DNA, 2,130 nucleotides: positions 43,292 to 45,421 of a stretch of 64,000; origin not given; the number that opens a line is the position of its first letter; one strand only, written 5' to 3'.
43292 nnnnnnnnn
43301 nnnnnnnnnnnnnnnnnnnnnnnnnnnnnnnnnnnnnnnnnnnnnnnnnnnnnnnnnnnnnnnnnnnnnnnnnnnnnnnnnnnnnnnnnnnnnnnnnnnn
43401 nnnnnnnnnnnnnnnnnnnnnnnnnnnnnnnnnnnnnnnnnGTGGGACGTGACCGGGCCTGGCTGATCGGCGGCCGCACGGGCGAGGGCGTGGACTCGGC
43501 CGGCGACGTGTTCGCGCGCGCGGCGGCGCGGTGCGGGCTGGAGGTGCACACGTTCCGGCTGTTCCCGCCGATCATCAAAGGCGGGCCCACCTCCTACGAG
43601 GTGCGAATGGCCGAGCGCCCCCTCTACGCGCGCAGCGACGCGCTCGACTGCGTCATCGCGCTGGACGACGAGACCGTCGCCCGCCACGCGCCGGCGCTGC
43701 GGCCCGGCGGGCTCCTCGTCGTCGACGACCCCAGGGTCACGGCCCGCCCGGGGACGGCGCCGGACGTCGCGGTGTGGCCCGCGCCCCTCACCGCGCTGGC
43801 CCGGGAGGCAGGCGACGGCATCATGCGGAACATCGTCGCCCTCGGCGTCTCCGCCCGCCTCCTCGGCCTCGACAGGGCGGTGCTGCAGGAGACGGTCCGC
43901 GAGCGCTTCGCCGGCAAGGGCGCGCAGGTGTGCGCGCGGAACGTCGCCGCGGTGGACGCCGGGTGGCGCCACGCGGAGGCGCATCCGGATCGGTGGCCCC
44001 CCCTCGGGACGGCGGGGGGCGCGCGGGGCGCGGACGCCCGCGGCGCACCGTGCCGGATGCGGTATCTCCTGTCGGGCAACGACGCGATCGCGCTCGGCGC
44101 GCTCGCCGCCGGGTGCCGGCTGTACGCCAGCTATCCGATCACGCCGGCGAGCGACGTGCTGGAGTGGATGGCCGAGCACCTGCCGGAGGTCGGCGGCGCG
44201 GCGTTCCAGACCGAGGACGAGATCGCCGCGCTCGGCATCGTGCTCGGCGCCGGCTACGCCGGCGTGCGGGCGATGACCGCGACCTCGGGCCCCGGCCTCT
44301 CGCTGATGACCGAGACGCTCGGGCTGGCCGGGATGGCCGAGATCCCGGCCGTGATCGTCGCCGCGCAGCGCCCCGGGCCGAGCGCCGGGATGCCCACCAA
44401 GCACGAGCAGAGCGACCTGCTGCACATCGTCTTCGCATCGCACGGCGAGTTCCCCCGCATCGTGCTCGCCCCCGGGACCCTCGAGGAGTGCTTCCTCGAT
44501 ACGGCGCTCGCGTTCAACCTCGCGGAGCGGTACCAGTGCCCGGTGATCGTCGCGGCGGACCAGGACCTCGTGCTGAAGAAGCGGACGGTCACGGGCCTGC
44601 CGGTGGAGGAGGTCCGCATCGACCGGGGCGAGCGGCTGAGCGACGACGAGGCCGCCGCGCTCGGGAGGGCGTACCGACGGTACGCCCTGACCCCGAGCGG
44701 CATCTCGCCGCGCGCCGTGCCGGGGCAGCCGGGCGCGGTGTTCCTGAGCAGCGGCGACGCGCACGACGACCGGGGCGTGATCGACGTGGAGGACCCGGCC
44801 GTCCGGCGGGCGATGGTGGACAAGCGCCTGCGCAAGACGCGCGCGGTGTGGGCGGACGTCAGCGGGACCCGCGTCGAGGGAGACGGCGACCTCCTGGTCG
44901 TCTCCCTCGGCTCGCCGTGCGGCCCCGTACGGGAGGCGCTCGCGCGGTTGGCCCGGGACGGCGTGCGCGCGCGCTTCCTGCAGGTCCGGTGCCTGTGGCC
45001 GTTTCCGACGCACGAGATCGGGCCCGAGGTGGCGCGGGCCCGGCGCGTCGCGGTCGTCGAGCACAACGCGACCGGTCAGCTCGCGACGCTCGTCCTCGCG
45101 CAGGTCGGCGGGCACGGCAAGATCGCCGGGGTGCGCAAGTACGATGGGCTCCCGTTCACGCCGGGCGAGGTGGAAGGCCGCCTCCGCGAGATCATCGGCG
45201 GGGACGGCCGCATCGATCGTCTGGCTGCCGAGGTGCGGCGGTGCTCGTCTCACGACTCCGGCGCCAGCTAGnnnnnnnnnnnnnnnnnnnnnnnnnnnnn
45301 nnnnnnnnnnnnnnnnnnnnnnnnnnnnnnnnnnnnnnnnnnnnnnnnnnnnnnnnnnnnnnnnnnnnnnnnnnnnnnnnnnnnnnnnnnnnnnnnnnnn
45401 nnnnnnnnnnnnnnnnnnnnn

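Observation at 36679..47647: Eleven-kb plus-strand supra-operon: BCAA ABC importer, ketoacid reductase, IclR, 2-oxoacid:ferredoxin oxidoreductase, PaaK-type CoA ligase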

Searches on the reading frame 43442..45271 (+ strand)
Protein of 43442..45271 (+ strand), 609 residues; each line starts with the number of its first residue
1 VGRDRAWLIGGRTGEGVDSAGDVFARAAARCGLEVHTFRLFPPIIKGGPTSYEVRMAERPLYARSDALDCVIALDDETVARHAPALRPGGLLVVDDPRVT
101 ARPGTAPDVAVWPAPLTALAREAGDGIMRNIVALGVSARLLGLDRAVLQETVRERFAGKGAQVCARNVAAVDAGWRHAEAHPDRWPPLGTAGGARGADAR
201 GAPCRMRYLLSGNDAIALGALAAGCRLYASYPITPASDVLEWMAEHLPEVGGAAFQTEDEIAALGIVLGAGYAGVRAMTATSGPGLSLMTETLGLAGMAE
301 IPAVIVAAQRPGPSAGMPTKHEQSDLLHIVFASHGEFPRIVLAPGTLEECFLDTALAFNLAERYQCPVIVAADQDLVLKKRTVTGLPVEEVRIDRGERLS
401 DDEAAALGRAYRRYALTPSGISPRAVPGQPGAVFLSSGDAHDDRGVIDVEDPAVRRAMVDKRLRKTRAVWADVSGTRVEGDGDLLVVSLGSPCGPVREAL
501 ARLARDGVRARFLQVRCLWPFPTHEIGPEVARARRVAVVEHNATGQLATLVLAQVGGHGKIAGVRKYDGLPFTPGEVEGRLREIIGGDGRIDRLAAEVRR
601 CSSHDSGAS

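Call 6: search_protein_families(library=pfam, proteins=[window:43442-45271:+])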
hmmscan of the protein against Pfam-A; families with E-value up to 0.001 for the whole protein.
window:43442-45271:+ (609 aa): 4 families
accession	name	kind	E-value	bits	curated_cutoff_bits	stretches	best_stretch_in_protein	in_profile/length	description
PF01855.24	POR_N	-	5.4e-56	190.4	27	1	219-459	2-229/231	Pyruvate flavodoxin/ferredoxin oxidoreductase, thiamine diP-bdg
PF01558.24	POR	-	6.7e-36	124.5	27.4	1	14-174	2-171/173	Pyruvate ferredoxin/flavodoxin oxidoreductase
PF17147.9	PFOR_II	-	1e-10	42.3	27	1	483-560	2-85/102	Pyruvate:ferredoxin oxidoreductase core domain II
PF02780.25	Transketolase_C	-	1.3e-07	32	25.9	1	481-557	9-86/124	Transketolase, C-terminal domain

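Call 7: search_protein_families(library=ncbifam, proteins=[window:43442-45271:+])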
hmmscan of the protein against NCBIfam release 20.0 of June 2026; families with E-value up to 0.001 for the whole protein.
window:43442-45271:+ (609 aa): 26 families (the best 25 are shown)
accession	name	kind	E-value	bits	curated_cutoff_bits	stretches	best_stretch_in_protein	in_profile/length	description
TIGR03710.1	OAFO_sf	subfamily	1.2e-183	611.8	482.75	1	6-579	3-559/561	2-oxoacid:acceptor oxidoreductase subunit alpha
NF041170.1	Oxoac_fdxalpha_Archa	equivalog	3.9e-123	412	800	2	128-587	168-625/636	2-oxoacid:ferredoxin oxidoreductase subunit alpha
NF006412.0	PRK08659.1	equivalog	1.1e-91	307.9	411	1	207-583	5-375/378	2-oxoacid:acceptor oxidoreductase subunit alpha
NF007206.0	PRK09627.1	equivalog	1.8e-66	224.7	579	1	210-583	6-374/375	2-oxoglutarate synthase subunit alpha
NF005507.0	PRK07119.1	subfamily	3.6e-60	203.7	399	2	207-375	4-172/352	3-methyl-2-oxobutanoate dehydrogenase subunit VorB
NF040682.1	PorA_Arch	equivalog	1.1e-22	80.5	550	2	209-311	5-109/387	pyruvate synthase subunit PorA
NF006232.0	PRK08366.1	equivalog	5.8e-20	71.3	646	1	206-311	6-113/394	2-ketoisovalerate ferredoxin oxidoreductase subunit alpha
NF006233.0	PRK08367.1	equivalog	1.2e-18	67.2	625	2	206-310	3-109/394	pyruvate ferredoxin oxidoreductase subunit alpha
TIGR03336.1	IOR_alpha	equivalog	2.2e-17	62.6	650.9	1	207-372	2-161/595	indolepyruvate ferredoxin oxidoreductase subunit alpha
NF007201.0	PRK09622.1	equivalog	3.2e-17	62.5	590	2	212-384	15-183/405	2-oxoacid:ferredoxin oxidoreductase subunit alpha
NF045764.1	PhenlGlyoxDHPadG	equivalog_domain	2.2e-15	56.1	700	1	210-542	5-328/398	NADH-dependent phenylglyoxylate dehydrogenase subunit alpha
NF005324.0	PRK06853.1-4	equivalog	6e-11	42.6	222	1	9-180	7-191/196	indolepyruvate oxidoreductase subunit beta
NF006323.0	PRK08537.1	equivalog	1.2e-08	34.6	235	1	8-178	6-178/181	2-oxoacid:ferredoxin oxidoreductase subunit gamma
NF005322.0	PRK06853.1-2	equivalog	1.6e-08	34.6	237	1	117-178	135-193/197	indolepyruvate oxidoreductase subunit beta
NF006275.0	PRK08441.1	equivalog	2e-08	34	216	1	10-179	8-179/185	2-oxoglutarate-acceptor oxidoreductase subunit OorC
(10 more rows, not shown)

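Call 16: search_solved_structures(query=window:43442-45271:+, max_evalue=0.00001)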
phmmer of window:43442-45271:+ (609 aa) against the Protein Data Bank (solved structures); distinct sequences matched with E-value up to 0.00001: 12.
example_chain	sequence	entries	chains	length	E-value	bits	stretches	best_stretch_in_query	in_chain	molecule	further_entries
6n2n_A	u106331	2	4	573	4.4e-114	385.4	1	8-584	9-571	Pyruvate flavodoxin/ferredoxin oxidoreductase domain protein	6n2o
5b48_A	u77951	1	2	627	2.7e-76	260.6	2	203-588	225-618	2-oxoacid--ferredoxin oxidoreductase alpha subunit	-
5b46_A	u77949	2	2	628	2.2e-69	237.7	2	206-588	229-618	2-oxoacid--ferredoxin oxidoreductase alpha subunit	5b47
1yd7_A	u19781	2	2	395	4.8e-62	213.5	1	209-578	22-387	2-keto acid:ferredoxin oxidoreductase subunit alpha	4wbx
8ys5_A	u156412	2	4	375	3.6e-50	174.3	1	209-550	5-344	2-oxoglutarate synthase subunit alpha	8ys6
9bt4_B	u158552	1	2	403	6.6e-13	51.2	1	208-311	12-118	Pyruvate:Ferredoxin Oxidoreductase, subunit alpha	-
3g2e_A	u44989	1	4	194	5.9e-10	41.5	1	9-178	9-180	OORC subunit of 2-oxoglutarate:acceptor oxidoreductase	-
3on3_A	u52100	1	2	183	1.5e-09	40.1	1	10-144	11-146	Keto/oxoacid ferredoxin oxidoreductase, gamma subunit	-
6cin_A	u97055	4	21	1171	8.2e-08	34.4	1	209-542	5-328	PYRUVATE-FERREDOXIN OXIDOREDUCTASE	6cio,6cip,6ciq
3ju3_A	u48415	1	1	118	8.4e-08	34.4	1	479-585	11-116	Probable 2-oxoacid ferredoxin oxidoreductase, alpha chain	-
8ys5_B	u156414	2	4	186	9.9e-08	34.1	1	11-178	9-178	2-oxoglutarate:acceptor oxidoreductase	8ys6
5c4i_A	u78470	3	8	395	3.8e-07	32.2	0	210-311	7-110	Oxalate oxidoreductase subunit alpha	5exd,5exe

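Call 36: find_homologous_proteins(query=window:43442-45271:+, max_evalue=1e-30)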
Query window:43442-45271:+ (609 aa): 7804 proteins with E <= 1e-30 among 8000 candidates; the best 120 are listed.
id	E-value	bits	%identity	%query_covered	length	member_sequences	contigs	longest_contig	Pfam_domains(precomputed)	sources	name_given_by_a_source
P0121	0.0e+0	1348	100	100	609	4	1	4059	PF01558.26,PF01855.25,PF17147.10,PF02780.26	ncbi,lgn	-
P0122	0.0e+0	1190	100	89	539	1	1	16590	PF01558.26,PF01855.25,PF17147.10,PF02780.26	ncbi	-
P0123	0.0e+0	1012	79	95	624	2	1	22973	PF01558.26,PF01855.25,PF17147.10,PF02780.26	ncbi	-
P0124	1.6e-295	1000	79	97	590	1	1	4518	PF01558.26,PF01855.25,PF17147.10,PF02780.26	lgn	-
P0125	1.2e-294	997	77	97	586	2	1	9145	PF01558.26,PF01855.25,PF17147.10,PF02780.26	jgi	-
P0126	4.4e-293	992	77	97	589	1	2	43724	PF01558.26,PF01855.25,PF17147.10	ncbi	-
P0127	2.6e-285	966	77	96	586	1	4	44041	PF01558.26,PF01855.25,PF17147.10,PF02780.26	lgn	-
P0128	1.2e-284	964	76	96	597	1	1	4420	PF01558.26,PF01855.25,PF17147.10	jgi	-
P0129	1.7e-284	963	75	97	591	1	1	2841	PF01558.26,PF01855.25,PF17147.10,PF02780.26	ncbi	-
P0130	5.1e-284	962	76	96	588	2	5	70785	PF01558.26,PF01855.25,PF17147.10,PF02780.26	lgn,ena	-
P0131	2.1e-283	960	77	95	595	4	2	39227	PF01558.26,PF01855.25,PF17147.10,PF02780.26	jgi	jgi:2-oxoglutarate ferredoxin oxidoreductase subunit alpha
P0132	7.4e-282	954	74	96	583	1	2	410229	PF01558.26,PF01855.25,PF17147.10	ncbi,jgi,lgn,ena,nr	ncbi:MAG TPA: 2-oxoacid:acceptor oxidoreductase subunit alpha [bacterium]|nr:2-oxoacid:acceptor oxid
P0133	1.2e-281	954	75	96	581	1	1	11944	PF01558.26,PF01855.25,PF17147.10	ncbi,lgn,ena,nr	ncbi:MAG TPA: 2-oxoacid:acceptor oxidoreductase subunit alpha [bacterium]|nr:2-oxoacid:acceptor oxid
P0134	1.7e-281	953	76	96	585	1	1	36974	PF01558.26,PF01855.25,PF17147.10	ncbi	-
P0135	3.3e-280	949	74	96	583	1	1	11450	PF01558.26,PF01855.25,PF17147.10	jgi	jgi:2-oxoglutarate ferredoxin oxidoreductase subunit alpha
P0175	2.9e-167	576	49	96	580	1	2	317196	PF01558.26,PF01855.25,PF17147.10,PF02780.26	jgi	jgi:2-oxoglutarate/2-oxoacid ferredoxin oxidoreductase subunit alpha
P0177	4.2e-163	562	51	93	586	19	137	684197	PF01558.26,PF01855.25,PF17147.10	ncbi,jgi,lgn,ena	jgi:2-oxoglutarate ferredoxin oxidoreductase subunit alpha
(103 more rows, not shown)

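Call 37: find_encoding_contigs(protein=P0132, flank=10000, max_places=1)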
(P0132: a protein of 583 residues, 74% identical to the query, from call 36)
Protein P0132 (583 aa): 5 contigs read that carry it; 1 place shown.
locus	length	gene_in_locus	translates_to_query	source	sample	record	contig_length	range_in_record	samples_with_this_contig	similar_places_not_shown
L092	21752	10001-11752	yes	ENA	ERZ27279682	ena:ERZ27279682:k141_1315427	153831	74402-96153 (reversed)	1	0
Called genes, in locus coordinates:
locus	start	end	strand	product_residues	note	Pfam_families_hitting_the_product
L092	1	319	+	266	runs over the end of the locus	PF00106:adh_short, PF08659:KR, PF13561:adh_short_C2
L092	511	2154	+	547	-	PF01565:FAD_binding_4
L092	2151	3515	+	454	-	PF02754:CCG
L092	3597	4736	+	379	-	PF13433:Peripla_BP_5, PF13458:Peripla_BP_6, PF01094:ANF_receptor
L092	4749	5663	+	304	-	PF02653:BPD_transp_2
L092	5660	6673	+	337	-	PF02653:BPD_transp_2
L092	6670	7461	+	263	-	PF00005:ABC_tran, PF13304:AAA_21 (faint), PF12399:BCA_ABC_TP_C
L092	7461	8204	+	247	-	PF00005:ABC_tran, PF13555:AAA_29 (weak), PF13304:AAA_21 (faint)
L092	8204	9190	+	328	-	PF02558:ApbA, PF08546:ApbA_C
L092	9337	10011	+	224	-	PF01614:IclR_C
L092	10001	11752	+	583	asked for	PF01558:POR, PF01855:POR_N, PF17147:PFOR_II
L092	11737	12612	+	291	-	PF02775:TPP_enzyme_C, PF12367:PFO_beta_C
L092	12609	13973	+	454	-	PF00501:AMP-binding (weak), PF14535:AMP-binding_C_2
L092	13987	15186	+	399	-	PF13458:Peripla_BP_6, PF13433:Peripla_BP_5, PF01094:ANF_receptor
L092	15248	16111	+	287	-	PF02653:BPD_transp_2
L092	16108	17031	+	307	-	PF02653:BPD_transp_2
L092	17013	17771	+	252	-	PF00005:ABC_tran, PF13304:AAA_21 (faint), PF12399:BCA_ABC_TP_C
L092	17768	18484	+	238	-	PF00005:ABC_tran, PF13304:AAA_21 (faint)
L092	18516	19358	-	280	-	PF01996:F420_ligase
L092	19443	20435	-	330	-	PF00296:Bac_luciferase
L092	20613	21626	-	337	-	PF00296:Bac_luciferase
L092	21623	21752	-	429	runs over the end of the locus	PF00675:Peptidase_M16, PF05193:Peptidase_M16_C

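Call 38: find_encoding_contigs(protein=P0177, flank=8000, max_places=2)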
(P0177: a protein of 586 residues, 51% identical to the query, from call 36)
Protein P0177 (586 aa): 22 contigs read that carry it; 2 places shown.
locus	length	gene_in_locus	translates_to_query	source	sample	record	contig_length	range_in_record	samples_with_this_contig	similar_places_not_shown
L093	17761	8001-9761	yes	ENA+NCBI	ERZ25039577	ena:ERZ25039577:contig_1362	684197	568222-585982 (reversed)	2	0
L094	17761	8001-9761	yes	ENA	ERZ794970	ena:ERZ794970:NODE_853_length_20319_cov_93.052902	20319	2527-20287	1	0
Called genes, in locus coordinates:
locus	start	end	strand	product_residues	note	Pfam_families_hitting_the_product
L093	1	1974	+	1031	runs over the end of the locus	PF18155:pPIWI_RE_Z, PF25199:nSTAND_NTPase5 (faint)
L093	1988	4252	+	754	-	PF13111:pPIWI_RE_X, PF18157:MID_pPIWI_RE, PF13032:RNaseH_pPIWI_RE (weak)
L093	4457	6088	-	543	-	PF13555:AAA_29 (faint), PF00005:ABC_tran, PF01926:MMR_HSR1 (faint), PF02463:SMC_N (faint), PF05729:NACHT (faint), PF13175:AAA_15 (faint), PF12848:ABC_tran_Xtn, PF00005:ABC_tran, +6 more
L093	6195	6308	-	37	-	-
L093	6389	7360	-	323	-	PF20511:PMI_typeI_cat, PF21621:MPI_cupin_dom (weak)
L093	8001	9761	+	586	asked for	PF01558:POR, PF01855:POR_N, PF17147:PFOR_II (weak)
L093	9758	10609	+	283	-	PF02775:TPP_enzyme_C, PF12367:PFO_beta_C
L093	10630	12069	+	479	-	PF00083:Sugar_tr, PF07690:MFS_1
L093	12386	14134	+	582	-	PF00989:PAS, PF08448:PAS_4, PF13426:PAS_9, PF00158:Sigma54_activat, PF14532:Sigma54_activ_2, PF07728:AAA_5 (weak), PF25601:AAA_lid_14, PF18024:HTH_50, +1 more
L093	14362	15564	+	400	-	PF00108:Thiolase_N, PF00109:ketoacyl-synt (weak), PF02803:Thiolase_C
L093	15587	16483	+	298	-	PF01266:DAO (weak), PF02737:3HCDH_N, PF03446:NAD_binding_2 (weak), PF00725:3HCDH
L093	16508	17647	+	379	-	PF02771:Acyl-CoA_dh_N, PF02770:Acyl-CoA_dh_M, PF00441:Acyl-CoA_dh_1, PF08028:Acyl-CoA_dh_2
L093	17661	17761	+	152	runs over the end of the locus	PF01144:CoA_trans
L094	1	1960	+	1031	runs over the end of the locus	PF18155:pPIWI_RE_Z, PF25199:nSTAND_NTPase5 (faint)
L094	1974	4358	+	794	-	PF13111:pPIWI_RE_X, PF18157:MID_pPIWI_RE, PF13032:RNaseH_pPIWI_RE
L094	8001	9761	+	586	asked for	PF01558:POR, PF01855:POR_N, PF17147:PFOR_II (weak)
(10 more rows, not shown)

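Call 39: find_encoding_contigs(protein=P0175, flank=8000, max_places=1)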
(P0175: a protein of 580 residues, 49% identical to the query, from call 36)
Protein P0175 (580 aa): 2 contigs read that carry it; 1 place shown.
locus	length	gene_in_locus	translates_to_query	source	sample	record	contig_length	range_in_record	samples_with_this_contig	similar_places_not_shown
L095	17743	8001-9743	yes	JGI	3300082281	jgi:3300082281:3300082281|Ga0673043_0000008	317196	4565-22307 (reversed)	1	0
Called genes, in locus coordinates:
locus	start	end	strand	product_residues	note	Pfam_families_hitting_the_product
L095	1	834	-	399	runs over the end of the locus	PF07690:MFS_1, PF12832:MFS_1_like (weak), PF00083:Sugar_tr (weak), PF05977:MFS_3 (weak), PF07690:MFS_1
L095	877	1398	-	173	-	-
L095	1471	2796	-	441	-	PF13231:PMT_2 (weak)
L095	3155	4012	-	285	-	PF04055:Radical_SAM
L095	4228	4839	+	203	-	PF00005:ABC_tran, PF13304:AAA_21 (faint)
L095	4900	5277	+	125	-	-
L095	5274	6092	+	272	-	PF01061:ABC2_membrane, PF12698:ABC2_membrane_3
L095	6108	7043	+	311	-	-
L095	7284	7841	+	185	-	-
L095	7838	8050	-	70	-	-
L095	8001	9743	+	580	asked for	PF01558:POR, PF01855:POR_N, PF02780:Transketolase_C (weak), PF17147:PFOR_II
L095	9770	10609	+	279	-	PF02775:TPP_enzyme_C, PF12367:PFO_beta_C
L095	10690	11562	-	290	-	-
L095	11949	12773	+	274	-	PF02540:NAD_synthase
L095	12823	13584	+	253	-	PF01996:F420_ligase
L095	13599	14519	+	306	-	PF01933:CofD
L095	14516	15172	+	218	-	PF01983:CofC, PF12804:NTP_transf_3 (weak)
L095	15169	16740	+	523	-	PF07969:Amidohydro_3, PF01979:Amidohydro_1 (faint)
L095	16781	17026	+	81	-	-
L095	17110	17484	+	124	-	-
